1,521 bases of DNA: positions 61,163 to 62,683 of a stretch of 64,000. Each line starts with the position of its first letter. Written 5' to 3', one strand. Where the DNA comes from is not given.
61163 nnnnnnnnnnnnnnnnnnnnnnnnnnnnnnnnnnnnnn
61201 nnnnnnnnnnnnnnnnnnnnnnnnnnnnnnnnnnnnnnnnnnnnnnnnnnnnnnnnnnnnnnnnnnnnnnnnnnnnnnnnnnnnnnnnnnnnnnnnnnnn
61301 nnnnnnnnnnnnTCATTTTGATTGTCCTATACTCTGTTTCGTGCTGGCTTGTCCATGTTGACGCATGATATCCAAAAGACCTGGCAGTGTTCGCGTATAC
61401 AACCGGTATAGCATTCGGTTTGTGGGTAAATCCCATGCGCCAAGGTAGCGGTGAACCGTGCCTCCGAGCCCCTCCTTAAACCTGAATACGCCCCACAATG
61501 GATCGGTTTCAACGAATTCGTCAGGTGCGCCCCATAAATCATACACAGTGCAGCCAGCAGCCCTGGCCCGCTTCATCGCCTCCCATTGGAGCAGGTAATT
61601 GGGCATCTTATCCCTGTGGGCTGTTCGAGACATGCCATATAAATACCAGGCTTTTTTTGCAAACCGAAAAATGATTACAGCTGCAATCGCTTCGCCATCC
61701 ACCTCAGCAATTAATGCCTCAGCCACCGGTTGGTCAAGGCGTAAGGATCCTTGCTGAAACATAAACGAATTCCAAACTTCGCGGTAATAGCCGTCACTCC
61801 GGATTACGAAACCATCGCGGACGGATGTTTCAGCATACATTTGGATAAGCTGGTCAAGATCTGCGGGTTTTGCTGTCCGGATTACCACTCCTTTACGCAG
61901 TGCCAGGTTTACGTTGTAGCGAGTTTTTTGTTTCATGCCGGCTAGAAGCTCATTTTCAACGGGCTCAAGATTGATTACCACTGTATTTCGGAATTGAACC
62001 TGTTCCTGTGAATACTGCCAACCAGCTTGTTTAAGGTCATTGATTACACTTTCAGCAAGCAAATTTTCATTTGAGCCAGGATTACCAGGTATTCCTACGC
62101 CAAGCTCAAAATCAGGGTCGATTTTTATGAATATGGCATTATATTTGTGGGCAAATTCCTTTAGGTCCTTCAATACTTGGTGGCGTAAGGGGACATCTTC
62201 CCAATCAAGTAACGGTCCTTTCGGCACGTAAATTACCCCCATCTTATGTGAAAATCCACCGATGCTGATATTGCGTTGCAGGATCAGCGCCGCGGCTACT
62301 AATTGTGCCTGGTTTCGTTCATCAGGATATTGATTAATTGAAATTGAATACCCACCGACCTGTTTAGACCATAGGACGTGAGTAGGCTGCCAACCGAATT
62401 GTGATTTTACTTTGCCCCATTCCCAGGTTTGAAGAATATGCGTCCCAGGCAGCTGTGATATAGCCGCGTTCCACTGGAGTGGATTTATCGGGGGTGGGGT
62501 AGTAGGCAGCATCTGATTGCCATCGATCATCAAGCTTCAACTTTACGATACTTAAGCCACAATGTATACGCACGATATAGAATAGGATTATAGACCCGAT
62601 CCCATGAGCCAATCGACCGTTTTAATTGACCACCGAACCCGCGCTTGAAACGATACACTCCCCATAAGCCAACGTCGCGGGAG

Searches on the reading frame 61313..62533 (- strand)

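Call 59: search_protein_families(library=pfam, proteins=[window:61313-62533:-], max_evalue=0.00001)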
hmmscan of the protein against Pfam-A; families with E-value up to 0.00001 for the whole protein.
window:61313-62533:- (406 aa): 2 families
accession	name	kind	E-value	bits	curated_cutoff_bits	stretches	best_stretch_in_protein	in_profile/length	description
PF02388.22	FemAB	-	5.1e-50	170.9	24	2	30-257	15-227/406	FemAB family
PF13480.13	Acetyltransf_6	-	2e-14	54.4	22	1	202-340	5-141/143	Acetyltransferase (GNAT) domain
